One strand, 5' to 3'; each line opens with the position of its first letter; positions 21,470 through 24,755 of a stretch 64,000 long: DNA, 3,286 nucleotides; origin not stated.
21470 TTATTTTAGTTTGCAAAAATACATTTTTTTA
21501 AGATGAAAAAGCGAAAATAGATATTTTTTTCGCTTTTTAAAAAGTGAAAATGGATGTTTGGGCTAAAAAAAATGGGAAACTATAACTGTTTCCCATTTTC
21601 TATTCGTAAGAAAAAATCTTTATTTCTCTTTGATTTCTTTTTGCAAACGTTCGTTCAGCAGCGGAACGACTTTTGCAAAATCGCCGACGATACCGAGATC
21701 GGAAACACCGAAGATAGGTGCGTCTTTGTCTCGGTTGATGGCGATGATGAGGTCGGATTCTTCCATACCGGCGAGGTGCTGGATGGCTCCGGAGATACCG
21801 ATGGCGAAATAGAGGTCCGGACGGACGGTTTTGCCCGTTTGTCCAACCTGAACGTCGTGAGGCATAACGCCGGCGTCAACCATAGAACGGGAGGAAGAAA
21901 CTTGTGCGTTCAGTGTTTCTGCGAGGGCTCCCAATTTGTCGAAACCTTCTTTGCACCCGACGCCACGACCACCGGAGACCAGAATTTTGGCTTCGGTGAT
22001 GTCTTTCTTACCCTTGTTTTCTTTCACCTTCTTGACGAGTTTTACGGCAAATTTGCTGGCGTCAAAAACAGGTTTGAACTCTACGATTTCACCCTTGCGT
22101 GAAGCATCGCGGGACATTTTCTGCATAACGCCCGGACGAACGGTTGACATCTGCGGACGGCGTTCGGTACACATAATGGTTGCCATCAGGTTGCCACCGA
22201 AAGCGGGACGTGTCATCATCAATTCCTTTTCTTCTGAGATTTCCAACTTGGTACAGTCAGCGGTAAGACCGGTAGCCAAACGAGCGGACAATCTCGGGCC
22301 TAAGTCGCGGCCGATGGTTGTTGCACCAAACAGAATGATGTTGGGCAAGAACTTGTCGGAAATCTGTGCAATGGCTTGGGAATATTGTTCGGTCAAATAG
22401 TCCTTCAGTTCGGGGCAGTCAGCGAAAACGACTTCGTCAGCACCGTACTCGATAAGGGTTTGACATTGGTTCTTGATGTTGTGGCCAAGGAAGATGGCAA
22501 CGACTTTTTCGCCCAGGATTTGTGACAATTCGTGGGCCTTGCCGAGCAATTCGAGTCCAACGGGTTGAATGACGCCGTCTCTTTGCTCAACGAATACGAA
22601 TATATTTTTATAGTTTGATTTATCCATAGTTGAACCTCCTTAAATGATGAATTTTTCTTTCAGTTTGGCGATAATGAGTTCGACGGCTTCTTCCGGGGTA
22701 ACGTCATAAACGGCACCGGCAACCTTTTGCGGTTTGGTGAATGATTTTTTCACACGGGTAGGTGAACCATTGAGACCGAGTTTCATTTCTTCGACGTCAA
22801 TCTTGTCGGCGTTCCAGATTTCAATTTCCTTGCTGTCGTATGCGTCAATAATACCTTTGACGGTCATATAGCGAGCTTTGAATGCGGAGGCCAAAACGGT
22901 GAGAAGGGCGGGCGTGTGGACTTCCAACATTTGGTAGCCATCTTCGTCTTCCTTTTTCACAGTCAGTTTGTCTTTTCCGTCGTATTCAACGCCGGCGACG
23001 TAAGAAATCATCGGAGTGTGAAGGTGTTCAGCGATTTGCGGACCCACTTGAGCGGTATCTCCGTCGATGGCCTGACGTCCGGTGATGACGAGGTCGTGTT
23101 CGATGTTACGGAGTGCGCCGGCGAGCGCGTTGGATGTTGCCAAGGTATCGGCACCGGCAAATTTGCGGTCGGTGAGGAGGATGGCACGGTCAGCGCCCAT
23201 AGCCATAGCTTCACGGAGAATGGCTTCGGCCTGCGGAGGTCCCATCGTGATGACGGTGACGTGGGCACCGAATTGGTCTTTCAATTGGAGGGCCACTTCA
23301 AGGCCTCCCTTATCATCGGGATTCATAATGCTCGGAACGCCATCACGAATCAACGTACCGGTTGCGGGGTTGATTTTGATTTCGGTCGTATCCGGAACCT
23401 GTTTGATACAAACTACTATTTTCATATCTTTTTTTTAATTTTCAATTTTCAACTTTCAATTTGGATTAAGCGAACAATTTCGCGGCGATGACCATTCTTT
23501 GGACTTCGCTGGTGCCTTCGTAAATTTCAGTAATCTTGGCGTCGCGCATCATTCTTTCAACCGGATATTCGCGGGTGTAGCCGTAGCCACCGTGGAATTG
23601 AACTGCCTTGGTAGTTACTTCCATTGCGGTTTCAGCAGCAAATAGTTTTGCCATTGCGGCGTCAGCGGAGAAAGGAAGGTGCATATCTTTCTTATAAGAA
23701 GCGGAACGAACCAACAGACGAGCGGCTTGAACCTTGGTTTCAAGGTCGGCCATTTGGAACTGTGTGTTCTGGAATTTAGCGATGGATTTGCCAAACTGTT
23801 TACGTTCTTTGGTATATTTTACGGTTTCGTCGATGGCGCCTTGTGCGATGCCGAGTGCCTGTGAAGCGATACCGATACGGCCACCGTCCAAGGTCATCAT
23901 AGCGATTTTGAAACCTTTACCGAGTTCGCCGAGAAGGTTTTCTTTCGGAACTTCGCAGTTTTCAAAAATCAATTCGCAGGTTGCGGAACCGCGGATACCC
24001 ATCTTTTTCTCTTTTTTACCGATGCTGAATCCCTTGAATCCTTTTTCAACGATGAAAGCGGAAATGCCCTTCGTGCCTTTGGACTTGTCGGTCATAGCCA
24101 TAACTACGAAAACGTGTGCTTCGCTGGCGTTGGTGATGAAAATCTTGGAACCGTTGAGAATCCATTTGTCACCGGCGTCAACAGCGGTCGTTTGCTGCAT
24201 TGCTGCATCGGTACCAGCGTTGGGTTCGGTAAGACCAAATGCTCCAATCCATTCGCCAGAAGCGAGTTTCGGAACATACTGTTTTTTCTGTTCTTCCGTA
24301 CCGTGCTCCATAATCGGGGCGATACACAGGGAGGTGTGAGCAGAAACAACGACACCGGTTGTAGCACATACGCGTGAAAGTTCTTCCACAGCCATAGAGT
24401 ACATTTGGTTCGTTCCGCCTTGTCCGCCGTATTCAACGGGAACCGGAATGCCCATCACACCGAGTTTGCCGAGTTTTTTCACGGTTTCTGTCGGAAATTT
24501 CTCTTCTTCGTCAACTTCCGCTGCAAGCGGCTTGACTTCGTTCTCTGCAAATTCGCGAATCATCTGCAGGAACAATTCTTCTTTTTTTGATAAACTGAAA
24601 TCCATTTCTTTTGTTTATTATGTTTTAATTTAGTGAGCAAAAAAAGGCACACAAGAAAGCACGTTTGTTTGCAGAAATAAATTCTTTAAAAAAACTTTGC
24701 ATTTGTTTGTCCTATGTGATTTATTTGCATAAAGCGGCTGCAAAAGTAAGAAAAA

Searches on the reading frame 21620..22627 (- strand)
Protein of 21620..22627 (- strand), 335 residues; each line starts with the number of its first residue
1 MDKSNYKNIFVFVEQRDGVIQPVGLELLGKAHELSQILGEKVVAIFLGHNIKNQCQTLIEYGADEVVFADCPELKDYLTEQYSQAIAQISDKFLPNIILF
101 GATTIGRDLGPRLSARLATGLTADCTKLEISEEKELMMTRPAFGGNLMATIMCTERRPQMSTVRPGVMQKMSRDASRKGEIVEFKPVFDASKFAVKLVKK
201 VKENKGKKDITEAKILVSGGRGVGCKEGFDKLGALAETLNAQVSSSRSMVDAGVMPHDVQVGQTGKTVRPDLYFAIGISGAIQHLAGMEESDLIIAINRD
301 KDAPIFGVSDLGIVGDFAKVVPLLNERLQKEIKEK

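Call 25: search_protein_families(library=pfam, proteins=[window:21620-22627:-], max_evalue=0.0001)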
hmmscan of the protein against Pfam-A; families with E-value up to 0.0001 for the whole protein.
window:21620-22627:- (335 aa): 2 families
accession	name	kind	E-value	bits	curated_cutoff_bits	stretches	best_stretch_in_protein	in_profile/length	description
PF01012.27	ETF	-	5.8e-50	170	26.7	1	10-185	2-177/181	Electron transfer flavoprotein domain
PF00766.25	ETF_alpha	-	3.5e-34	117.1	27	1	209-289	1-81/81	Electron transfer flavoprotein FAD-binding domain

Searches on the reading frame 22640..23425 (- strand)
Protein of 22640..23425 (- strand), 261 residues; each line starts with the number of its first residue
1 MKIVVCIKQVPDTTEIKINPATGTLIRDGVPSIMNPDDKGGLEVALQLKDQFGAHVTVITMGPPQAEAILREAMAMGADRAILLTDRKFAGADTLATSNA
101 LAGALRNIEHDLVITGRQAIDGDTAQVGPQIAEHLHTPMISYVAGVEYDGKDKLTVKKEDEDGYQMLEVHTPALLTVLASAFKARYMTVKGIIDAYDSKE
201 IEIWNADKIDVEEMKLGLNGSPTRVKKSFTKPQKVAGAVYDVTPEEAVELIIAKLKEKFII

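Call 25: search_protein_families(library=pfam, proteins=[window:22640-23425:-], max_evalue=0.0001)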
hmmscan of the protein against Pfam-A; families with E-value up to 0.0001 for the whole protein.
window:22640-23425:- (261 aa): 1 family
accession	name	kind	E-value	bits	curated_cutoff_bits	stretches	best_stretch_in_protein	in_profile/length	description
PF01012.27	ETF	-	5.1e-44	150.7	26.7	1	23-207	2-179/181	Electron transfer flavoprotein domain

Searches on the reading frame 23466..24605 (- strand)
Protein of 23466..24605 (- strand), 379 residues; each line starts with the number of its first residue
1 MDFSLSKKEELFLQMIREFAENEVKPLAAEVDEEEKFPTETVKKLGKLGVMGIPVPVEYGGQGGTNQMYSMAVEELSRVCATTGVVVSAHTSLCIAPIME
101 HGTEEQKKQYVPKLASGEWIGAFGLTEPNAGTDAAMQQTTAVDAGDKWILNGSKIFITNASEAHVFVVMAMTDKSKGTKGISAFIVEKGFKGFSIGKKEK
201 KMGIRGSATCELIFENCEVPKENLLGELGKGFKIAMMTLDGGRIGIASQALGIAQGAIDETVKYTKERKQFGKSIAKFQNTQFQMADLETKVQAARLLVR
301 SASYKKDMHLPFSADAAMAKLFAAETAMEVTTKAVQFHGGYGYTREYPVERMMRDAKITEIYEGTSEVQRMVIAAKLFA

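Call 25: search_protein_families(library=pfam, proteins=[window:23466-24605:-], max_evalue=0.0001)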
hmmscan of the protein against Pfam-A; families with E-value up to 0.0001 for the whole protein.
window:23466-24605:- (379 aa): 5 families
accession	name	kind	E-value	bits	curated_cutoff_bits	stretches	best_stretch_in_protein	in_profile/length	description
PF00441.29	Acyl-CoA_dh_1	-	9.4e-53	178.8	22.4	1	229-377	1-149/150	Acyl-CoA dehydrogenase, C-terminal domain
PF02771.21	Acyl-CoA_dh_N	-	1.1e-40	139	22.9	1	7-118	2-113/113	Acyl-CoA dehydrogenase, N-terminal domain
PF02770.24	Acyl-CoA_dh_M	-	3.1e-29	101.4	33.3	1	122-217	1-97/97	Acyl-CoA dehydrogenase, middle domain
PF08028.16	Acyl-CoA_dh_2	-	1.1e-28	100.6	22.7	1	244-366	1-133/134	Acyl-CoA dehydrogenase, C-terminal domain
PF22924.1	ACOX_C_alpha1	-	5.1e-05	23.6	27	0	288-368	75-159/169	Acyl-CoA oxidase, C-alpha1 domain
